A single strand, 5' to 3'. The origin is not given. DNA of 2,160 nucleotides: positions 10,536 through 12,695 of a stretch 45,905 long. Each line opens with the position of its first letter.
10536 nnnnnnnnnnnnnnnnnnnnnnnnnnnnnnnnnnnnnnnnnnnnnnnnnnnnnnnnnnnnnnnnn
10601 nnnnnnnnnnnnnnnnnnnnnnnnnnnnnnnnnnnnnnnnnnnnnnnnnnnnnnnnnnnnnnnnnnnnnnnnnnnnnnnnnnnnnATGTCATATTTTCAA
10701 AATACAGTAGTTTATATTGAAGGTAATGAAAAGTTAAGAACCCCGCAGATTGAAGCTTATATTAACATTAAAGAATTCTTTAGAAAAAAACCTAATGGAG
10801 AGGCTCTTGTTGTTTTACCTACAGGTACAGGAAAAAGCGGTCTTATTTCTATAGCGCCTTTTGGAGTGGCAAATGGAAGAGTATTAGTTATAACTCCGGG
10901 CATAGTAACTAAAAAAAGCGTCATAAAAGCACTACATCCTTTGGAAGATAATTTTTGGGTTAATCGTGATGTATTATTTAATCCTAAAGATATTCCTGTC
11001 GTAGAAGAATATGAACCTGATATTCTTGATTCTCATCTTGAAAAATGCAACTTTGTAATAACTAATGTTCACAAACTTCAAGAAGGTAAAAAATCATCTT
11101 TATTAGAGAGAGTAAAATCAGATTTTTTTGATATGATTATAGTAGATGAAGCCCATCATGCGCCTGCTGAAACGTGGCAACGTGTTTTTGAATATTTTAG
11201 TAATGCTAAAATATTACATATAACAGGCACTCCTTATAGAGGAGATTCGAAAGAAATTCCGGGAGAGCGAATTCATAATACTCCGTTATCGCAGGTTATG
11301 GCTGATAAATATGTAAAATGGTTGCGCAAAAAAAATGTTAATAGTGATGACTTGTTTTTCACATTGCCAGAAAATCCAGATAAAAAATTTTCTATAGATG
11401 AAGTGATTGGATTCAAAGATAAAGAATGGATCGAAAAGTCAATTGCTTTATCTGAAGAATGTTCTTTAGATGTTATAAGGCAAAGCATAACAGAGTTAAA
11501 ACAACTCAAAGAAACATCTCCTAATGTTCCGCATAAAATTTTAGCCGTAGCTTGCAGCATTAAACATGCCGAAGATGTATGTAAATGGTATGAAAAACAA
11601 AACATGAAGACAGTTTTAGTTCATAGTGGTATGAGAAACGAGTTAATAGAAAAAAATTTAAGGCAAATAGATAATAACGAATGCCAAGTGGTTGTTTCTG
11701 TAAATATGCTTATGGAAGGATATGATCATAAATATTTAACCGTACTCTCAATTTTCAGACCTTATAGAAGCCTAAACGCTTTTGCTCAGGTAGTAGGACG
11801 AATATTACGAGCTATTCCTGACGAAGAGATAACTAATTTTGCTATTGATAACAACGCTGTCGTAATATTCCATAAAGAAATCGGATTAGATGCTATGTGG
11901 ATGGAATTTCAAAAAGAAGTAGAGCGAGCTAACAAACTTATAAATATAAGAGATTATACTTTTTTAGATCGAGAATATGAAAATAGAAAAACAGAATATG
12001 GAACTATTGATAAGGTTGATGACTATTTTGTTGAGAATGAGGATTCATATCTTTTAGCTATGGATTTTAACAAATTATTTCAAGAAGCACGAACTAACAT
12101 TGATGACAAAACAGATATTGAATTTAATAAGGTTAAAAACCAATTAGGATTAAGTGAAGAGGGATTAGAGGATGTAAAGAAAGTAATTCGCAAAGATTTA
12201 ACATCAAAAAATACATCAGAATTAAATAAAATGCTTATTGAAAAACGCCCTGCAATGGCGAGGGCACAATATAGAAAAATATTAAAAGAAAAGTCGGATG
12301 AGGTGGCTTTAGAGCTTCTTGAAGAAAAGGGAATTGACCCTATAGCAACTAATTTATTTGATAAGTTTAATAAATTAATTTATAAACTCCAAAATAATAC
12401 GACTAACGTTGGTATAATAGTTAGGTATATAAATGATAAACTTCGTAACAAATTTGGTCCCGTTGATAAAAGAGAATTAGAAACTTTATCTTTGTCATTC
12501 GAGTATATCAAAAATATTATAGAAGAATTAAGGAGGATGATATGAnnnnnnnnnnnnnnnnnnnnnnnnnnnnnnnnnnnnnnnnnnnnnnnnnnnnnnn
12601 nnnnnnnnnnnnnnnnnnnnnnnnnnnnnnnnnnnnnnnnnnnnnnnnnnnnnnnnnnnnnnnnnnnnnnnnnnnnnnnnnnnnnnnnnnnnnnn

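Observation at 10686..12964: SF2 helicase with an orphan C-terminal extension, coupled to an unknown 140-aa protein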

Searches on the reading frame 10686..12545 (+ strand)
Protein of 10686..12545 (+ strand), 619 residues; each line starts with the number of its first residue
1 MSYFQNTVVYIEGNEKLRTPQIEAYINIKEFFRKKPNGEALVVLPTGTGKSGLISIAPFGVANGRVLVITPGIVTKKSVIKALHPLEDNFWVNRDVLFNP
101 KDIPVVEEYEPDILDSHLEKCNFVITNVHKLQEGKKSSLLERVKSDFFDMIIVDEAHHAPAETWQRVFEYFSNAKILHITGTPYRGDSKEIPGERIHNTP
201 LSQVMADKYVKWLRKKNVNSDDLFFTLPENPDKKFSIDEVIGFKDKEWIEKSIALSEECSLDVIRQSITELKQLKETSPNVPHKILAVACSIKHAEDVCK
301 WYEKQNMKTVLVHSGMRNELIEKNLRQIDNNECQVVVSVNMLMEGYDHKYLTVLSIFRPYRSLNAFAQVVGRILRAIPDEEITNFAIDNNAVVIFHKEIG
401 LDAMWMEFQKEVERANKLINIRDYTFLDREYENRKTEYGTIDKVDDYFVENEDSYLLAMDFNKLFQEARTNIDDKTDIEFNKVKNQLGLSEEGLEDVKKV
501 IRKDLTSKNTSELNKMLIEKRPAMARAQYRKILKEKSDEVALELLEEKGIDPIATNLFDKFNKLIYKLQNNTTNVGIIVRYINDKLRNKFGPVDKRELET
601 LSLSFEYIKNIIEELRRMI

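Call 3: search_protein_families(library=pfam, proteins=[window:10686-12545:+], max_evalue=0.1)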
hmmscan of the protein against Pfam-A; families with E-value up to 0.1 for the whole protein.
window:10686-12545:+ (619 aa): 7 families
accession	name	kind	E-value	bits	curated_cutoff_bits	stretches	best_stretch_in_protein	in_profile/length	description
PF04851.21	ResIII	-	7.5e-23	81.7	22.5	1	16-185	3-164/164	Type III restriction enzyme, res subunit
PF00271.37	Helicase_C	-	2.8e-10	40.9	23.5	1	278-376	11-109/110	Helicase conserved C-terminal domain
PF18766.7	SWI2_SNF2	-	9.3e-07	29.2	26.7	1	114-211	85-186/221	SWI2/SNF2 ATPase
PF00270.35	DEAD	-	2.6e-05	24.5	26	1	39-170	16-140/167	DEAD/DEAH box helicase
PF22590.2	Cas3-like_C_2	-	0.023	15.4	27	1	284-375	4-103/106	CRISPR-associated nuclease/helicase Cas3, C-terminal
PF10341.16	TPP1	-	0.055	13.7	26.5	0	246-311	2-60/158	Shelterin complex subunit, TPP1/ACD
PF22679.2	T1R_D3-like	-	0.085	13.7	27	1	300-361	67-129/158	Type I restriction enzyme subunit R domain 3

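Call 4: search_protein_families(library=padloc, proteins=[window:10686-12545:+], max_evalue=0.1)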
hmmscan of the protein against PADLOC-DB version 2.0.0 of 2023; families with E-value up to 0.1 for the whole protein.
window:10686-12545:+ (619 aa): 12 families
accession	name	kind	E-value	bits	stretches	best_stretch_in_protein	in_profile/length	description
PDLC03659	mREase_IV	-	2.6e-18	63.3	1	138-377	326-554/945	Type IV methyl-directed restriction enzyme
PDLC03658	mREase_IV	-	2.1e-10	37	1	136-190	324-378/953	Type IV methyl-directed restriction enzyme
PDLC02707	PbeA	-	1.3e-08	32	2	283-417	524-657/672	PbeA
PDLC03049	REase_I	-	1.8e-08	30.9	1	138-386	275-534/807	Type I restriction enzyme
PDLC03047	REase_I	-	1.2e-07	27.9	2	299-378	625-705/1107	Type I restriction enzyme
PDLC03928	PsyrT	-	4e-07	26.7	1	269-380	228-339/689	-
PDLC02861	DpdF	-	1.3e-05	21.8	2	271-381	227-338/611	DpdF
PDLC02704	PbeA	-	3e-05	20.7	1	293-384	548-639/682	PbeA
PDLC02864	DpdF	-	5.3e-05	20.2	1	37-157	37-146/610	DpdF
PDLC02870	DpdF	-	0.0001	18.9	1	39-84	30-74/534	DpdF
PDLC01439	typeIV_DinG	-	0.00013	18.8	1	11-81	11-77/575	CAS-IV-A; associated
PDLC01770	Cas3g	-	0.0071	12.8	1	283-380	252-345/733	-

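Call 5: search_protein_families(library=ncbifam, proteins=[window:10686-12545:+], max_evalue=0.1)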
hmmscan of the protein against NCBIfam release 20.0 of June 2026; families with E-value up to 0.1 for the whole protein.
window:10686-12545:+ (619 aa): 10 families
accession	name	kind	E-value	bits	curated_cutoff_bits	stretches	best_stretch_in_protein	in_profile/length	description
NF053632.1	heli_RadD_YejH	equivalog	2.9e-19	68.8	720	2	146-400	107-367/573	DNA repair helicase RadD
NF046051.1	restrict_EcoAI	equivalog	1.8e-14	53.1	550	1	134-492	261-632/768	EcoAI/FtnUII family type I restriction enzme subunit R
TIGR00631.1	uvrb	equivalog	1e-06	27.3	750.1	1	280-377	441-543/658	excinuclease ABC subunit UvrB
TIGR01389.1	recQ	equivalog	1.3e-06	27.2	640.2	1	237-385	180-328/591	DNA helicase RecQ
NF046055.1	restr_BPTD_3080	equivalog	1.5e-06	26.4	800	1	331-375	572-616/970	BPTD_3080 family restriction endonuclease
NF003673.1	PRK05298.1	equivalog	1.7e-06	26.7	743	1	266-377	427-543/653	excinuclease ABC subunit UvrB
TIGR04095.1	dnd_restrict_1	equivalog_domain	7.8e-05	21.8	600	0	319-383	326-390/451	DNA phosphorothioation system restriction enzyme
TIGR00614.1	recQ_fam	subfamily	0.0005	19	219.8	0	39-83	28-71/470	RecQ family ATP-dependent DNA helicase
NF008279.0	PRK11057.1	equivalog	0.0017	16.9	1015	0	39-82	42-84/608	ATP-dependent DNA helicase RecQ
NF041063.1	DpdF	equivalog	0.017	13.7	550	1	30-75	151-198/813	protein DpdF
